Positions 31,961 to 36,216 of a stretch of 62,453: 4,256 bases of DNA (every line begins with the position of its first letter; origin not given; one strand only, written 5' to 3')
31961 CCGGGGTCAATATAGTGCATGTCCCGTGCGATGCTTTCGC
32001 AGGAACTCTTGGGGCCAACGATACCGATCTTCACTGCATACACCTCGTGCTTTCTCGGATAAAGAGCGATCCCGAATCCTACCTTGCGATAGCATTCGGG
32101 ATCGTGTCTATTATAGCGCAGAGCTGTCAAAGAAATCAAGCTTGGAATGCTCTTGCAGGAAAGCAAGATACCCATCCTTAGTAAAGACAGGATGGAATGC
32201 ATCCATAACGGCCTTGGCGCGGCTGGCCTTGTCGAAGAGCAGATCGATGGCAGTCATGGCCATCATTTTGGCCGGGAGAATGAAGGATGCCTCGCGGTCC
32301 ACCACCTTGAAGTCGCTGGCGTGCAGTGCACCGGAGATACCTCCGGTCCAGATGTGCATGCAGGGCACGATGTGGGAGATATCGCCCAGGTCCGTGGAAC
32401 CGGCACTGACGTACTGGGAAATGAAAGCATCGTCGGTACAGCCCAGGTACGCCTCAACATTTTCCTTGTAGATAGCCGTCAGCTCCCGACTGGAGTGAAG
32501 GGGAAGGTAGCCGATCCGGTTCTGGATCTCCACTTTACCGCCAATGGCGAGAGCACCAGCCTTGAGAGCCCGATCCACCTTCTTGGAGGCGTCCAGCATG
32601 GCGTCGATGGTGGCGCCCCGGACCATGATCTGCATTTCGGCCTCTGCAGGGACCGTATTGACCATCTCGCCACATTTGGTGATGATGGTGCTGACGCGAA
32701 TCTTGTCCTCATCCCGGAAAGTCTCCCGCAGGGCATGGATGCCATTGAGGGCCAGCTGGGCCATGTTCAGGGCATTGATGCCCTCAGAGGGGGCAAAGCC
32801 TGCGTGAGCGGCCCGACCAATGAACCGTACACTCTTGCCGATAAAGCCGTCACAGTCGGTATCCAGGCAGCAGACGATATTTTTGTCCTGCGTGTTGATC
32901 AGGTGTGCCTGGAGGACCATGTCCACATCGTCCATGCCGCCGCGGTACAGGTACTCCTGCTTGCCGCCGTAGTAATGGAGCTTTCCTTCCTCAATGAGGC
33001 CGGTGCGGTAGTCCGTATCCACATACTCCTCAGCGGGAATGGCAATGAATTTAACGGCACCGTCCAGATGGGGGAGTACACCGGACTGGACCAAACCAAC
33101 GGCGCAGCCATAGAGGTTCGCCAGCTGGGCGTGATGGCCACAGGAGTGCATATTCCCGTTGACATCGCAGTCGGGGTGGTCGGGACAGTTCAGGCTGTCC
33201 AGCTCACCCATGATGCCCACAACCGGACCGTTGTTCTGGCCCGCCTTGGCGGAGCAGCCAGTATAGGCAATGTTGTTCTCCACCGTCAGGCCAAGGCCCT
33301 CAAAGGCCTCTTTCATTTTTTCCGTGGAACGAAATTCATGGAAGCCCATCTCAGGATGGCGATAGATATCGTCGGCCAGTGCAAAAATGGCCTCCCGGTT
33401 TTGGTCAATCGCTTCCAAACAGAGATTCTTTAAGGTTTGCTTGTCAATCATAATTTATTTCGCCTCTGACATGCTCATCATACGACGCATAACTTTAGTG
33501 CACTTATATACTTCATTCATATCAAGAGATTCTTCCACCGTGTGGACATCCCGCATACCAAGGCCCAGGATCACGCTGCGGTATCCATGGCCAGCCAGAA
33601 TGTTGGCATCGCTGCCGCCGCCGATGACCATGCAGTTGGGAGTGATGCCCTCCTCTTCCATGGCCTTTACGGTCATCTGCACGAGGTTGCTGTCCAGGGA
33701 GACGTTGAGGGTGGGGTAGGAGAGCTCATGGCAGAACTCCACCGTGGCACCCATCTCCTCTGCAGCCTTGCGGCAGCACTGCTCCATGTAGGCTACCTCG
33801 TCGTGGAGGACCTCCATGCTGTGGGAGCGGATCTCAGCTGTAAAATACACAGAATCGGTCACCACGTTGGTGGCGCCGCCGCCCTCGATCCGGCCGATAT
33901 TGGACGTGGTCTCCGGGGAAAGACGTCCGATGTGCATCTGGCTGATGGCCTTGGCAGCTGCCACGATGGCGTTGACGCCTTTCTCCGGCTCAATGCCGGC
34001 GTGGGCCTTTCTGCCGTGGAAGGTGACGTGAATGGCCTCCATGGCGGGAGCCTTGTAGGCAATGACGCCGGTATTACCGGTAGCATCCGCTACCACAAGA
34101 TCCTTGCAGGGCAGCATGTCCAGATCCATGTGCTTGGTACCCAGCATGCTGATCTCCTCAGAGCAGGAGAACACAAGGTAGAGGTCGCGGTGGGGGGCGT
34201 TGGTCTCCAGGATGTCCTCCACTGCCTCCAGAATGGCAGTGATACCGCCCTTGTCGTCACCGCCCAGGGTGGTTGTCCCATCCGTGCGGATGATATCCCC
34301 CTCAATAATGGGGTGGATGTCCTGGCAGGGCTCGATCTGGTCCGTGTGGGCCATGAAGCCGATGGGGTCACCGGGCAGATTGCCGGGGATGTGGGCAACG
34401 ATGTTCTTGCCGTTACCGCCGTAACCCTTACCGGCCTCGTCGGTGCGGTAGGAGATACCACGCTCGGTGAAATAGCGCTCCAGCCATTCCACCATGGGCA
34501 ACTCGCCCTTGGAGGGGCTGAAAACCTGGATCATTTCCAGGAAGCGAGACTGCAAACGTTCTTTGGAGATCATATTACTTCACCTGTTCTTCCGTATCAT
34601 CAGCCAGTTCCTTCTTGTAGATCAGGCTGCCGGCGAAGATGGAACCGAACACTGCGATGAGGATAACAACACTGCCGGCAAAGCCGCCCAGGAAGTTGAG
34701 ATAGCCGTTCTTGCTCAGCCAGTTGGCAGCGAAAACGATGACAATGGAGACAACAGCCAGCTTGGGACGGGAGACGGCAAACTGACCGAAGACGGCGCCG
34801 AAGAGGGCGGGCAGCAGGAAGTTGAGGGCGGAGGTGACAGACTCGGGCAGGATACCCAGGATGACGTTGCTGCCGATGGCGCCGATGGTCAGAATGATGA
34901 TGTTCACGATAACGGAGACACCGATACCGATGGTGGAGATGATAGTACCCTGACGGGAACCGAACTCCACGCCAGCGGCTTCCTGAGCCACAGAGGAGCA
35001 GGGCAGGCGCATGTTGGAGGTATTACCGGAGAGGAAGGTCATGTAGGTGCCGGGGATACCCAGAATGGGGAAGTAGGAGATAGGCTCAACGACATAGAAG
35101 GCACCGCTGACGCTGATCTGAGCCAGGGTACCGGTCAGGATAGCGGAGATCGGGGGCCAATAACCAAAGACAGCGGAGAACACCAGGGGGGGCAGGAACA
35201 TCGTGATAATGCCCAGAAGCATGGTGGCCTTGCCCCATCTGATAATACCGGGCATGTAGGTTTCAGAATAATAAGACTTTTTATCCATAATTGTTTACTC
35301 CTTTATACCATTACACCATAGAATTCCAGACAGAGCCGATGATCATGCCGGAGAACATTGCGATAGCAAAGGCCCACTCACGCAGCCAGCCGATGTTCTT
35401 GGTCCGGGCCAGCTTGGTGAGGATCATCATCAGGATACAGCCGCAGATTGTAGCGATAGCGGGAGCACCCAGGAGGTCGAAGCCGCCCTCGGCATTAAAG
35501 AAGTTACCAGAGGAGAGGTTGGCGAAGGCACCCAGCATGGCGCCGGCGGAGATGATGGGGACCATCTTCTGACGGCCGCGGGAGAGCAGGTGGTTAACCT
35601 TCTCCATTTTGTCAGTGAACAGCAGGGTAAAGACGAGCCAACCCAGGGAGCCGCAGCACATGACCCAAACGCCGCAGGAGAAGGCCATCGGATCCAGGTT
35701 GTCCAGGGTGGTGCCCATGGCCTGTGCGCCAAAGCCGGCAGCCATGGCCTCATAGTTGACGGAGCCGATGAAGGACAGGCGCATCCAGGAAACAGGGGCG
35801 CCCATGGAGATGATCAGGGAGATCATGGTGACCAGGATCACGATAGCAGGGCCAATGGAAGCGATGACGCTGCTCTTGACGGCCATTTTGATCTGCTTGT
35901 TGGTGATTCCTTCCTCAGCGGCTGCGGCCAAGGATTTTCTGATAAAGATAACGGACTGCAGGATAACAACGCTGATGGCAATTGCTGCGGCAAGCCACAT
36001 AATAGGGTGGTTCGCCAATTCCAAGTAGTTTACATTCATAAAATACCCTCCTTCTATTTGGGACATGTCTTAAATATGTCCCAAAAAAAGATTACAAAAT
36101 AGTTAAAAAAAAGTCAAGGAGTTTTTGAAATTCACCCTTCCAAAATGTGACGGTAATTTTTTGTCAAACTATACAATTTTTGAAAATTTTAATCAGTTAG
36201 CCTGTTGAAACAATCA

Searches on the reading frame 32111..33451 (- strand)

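Call 60: search_protein_families(library=pfam, proteins=[window:32111-33451:-], max_evalue=0.00001)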
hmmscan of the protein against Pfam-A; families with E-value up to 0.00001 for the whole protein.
window:32111-33451:- (446 aa): 2 families
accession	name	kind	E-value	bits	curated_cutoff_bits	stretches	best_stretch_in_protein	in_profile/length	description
PF07687.19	M20_dimer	-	1.1e-09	38.6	21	1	202-299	5-102/107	Peptidase dimerisation domain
PF01546.33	Peptidase_M20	-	2.1e-08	34.8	24.6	1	96-383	23-188/206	Peptidase family M20/M25/M40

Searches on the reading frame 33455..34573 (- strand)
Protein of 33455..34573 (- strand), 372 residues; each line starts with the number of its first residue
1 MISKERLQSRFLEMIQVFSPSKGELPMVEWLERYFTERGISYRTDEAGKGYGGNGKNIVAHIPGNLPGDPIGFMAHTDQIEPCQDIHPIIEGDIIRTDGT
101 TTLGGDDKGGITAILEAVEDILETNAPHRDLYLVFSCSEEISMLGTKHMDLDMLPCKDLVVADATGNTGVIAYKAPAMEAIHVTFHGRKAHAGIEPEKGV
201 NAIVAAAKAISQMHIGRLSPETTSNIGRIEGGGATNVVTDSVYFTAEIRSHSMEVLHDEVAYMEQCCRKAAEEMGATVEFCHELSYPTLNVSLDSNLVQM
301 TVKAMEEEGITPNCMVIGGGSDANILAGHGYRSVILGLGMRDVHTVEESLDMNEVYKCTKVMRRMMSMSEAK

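Call 60: search_protein_families(library=pfam, proteins=[window:33455-34573:-], max_evalue=0.00001)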
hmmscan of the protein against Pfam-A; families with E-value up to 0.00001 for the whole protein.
window:33455-34573:- (372 aa): 3 families
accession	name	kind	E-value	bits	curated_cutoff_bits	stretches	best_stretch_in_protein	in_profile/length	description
PF07687.19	M20_dimer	-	2.5e-19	69.6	21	1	181-273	9-105/107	Peptidase dimerisation domain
PF01546.33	Peptidase_M20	-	6.4e-17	62.6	24.6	1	106-366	35-204/206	Peptidase family M20/M25/M40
PF05343.19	Peptidase_M42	-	3.6e-11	43.1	23.2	0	106-153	134-180/292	M42 glutamyl aminopeptidase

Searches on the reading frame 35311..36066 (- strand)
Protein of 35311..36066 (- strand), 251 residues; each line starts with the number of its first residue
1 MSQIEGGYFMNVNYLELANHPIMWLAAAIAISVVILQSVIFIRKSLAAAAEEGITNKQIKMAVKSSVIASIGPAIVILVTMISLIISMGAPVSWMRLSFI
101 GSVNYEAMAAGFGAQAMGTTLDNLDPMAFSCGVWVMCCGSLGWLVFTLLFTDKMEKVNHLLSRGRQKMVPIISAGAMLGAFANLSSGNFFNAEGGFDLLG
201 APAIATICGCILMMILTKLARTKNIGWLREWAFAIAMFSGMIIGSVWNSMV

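Call 61: search_protein_families(library=pfam, proteins=[window:35311-36066:-], max_evalue=0.0001)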
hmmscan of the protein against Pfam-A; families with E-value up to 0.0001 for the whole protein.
window:35311-36066:- (251 aa): 1 family
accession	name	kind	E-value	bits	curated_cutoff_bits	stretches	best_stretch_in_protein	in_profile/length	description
PF16481.10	DUF5058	-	7.4e-71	238.7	28.2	1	19-241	1-222/222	Domain of unknown function (DUF5058)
